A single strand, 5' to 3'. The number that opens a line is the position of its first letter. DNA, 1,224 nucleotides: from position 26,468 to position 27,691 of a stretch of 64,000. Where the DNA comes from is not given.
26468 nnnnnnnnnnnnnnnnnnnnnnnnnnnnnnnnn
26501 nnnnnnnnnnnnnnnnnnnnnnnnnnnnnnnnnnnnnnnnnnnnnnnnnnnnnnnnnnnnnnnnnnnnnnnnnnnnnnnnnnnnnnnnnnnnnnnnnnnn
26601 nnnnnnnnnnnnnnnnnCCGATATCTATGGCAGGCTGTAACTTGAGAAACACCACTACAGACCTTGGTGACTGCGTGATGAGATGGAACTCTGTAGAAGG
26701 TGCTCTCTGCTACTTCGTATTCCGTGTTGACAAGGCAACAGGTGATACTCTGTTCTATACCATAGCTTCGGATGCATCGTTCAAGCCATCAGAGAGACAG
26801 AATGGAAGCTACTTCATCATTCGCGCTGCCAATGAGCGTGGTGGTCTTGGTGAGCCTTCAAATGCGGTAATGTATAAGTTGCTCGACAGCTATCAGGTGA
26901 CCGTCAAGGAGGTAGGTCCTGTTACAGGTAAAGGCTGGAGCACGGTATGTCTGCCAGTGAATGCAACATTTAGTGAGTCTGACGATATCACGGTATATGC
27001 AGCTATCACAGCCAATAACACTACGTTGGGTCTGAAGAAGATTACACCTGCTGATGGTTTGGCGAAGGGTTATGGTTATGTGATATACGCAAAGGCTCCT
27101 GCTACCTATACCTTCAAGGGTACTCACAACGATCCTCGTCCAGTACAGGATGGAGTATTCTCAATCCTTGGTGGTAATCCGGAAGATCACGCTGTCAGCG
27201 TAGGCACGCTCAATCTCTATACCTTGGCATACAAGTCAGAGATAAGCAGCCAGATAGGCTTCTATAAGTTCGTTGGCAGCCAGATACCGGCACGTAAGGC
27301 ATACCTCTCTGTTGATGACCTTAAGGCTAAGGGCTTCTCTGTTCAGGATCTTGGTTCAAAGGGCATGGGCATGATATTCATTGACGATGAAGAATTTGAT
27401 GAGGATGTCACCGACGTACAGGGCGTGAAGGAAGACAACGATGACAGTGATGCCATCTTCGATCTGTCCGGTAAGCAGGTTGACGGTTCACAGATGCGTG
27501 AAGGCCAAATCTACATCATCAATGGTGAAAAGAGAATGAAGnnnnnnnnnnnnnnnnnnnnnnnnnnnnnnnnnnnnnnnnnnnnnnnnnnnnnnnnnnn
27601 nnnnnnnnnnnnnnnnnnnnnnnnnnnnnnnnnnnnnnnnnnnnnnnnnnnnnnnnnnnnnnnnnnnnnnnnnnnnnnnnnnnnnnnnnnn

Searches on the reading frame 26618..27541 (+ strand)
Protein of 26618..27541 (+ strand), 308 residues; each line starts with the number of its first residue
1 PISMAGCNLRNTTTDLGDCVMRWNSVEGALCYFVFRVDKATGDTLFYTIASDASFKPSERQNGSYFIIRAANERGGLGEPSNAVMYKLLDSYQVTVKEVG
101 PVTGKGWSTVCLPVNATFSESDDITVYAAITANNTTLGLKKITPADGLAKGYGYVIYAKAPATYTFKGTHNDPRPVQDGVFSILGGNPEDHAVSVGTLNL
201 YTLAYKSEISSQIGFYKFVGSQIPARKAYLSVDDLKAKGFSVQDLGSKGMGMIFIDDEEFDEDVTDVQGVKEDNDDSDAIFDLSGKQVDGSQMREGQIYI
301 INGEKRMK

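Call 72: predict_structure(alignment_id=A3)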
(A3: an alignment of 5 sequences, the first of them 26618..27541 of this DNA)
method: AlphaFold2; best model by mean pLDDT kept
length: 308 residues; sequences in the alignment: 5
mean_pLDDT: 65.6   pTM: 0.55
mean pLDDT of the five models: 65.6, 57.5, 56.3, 55.3, 38.8
residues with pLDDT >= 90: 57; 70-90: 93; 50-70: 63; < 50: 95
segments of 3 or more residues with pLDDT < 50: 100-102, 133-136, 196-233, 238-240, 244-278, 283-285, 295-298, 303-305
pLDDT, mean of each block of 10 residues (from residue 1): 87 88 90 91 92 93 94 80 92 70 58 77 78 57 81 76 85 74 61 47 33 30 34 50 44 40 30 40 53 54 52
secondary structure, 60 per line:
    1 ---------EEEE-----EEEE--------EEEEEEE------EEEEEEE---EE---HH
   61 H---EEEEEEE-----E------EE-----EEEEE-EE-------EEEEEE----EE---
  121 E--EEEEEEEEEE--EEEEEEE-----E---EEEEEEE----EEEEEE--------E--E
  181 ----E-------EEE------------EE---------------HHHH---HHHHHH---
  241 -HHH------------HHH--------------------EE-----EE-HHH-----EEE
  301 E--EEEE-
elements in order: E10-13 E19-22 E31-37 E44-50 E65-71 E91-95 E106-111 E124-133 E136-142 E152-158 E163-168 E193-195 H225-228 H232-237 E298-301 E304-307
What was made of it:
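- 26618..27406 (+): Post-module tail: one confident FN3-like beta-sandwich, a second lower-confidence beta-rich region, then an acidic linker. AF2 model has pLDDT about 90 for the first 95 residues (call 72).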

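Call 79: fold_search(model_id=the predicted structure, library=pdb)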
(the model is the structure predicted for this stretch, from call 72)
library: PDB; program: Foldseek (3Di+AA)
matches with E <= 10: 1815; with E <= 0.001: 2
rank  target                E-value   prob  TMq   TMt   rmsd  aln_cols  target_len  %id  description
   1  3f7p_D                4.0e-04  1.00  0.23  0.34  12.1       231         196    9  Crystal structure of a complex between integrin beta4 and plectin (released 2009-03-10)
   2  1qg3_B                8.8e-04  1.00  0.21  0.32  14.2       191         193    9  CRYSTAL STRUCTURE OF A TANDEM PAIR OF FIBRONECTIN TYPE III DOMAINS FROM THE CYTOPLASMIC TAIL OF INTEGRIN ALPHA6 BETA4 (released 1999-08-20)
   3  3f7p_C                1.0e-03  0.99  0.22  0.32  12.8       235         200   10  Crystal structure of a complex between integrin beta4 and plectin (released 2009-03-10)
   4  4q58_C                1.3e-03  1.00  0.23  0.37  12.7       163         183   11  Crystal structure of the plectin 1a actin-binding domain/integrin beta 4 fragment complex (released 2014-07-23)
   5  6rpz                  1.5e-03  0.99  0.22  0.26  12.9       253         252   10  Cytokine receptor-like factor 3 C-terminus residues 174-442: native collected with 1.7A wavelength (released 2020-03-25)
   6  9mfg_C                1.5e-03  0.99  0.22  0.23  11.7       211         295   13  Complex of IL23 receptor and VHH (released 2025-05-21)
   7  6rpx                  1.6e-03  0.99  0.22  0.25  12.2       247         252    8  Cytokine receptor-like factor 3 C-terminus residues 174-442: native (released 2020-03-25)
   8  9mfg_B                1.6e-03  0.99  0.22  0.22  11.9       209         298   14  Complex of IL23 receptor and VHH (released 2025-05-21)
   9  6rpy                  2.3e-03  0.97  0.22  0.27  14.1       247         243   10  Cytokine receptor-like factor 3 C-terminus residues 174-442: Hg-SAD derivative (released 2020-03-25)
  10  3f7p_E                2.4e-03  0.99  0.22  0.31  12.7       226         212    8  Crystal structure of a complex between integrin beta4 and plectin (released 2009-03-10)
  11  1qg3_A                3.1e-03  0.98  0.22  0.33  14.4       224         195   10  CRYSTAL STRUCTURE OF A TANDEM PAIR OF FIBRONECTIN TYPE III DOMAINS FROM THE CYTOPLASMIC TAIL OF INTEGRIN ALPHA6 BETA4 (released 1999-08-20)
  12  2gys_A                3.3e-03  0.91  0.20  0.16  17.2       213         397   12  2.7 A structure of the extracellular domains of the human beta common receptor involved in IL-3, IL-5, and GM-CSF sign (released 2006-06-20)
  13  7u08                  3.5e-03  0.99  0.26  0.36   9.1       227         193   11  Structure of CD148 fibronectin type III domain 1 and 2 (released 2023-02-22)
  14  6tpv_B                4.3e-03  0.94  0.21  0.32  14.9       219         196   14  Crystal structures of FNIII domain one and two of the human leucocyte common antigen-related protein, LAR (released 2020-05-13)
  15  9lc0_N                4.5e-03  0.99  0.25  0.08  14.4       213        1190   11  tail complex of mature phage N4 (released 2025-04-16)
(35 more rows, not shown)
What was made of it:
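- Tried and rejected: Fold search of the post-module tail (calls 72, 79).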
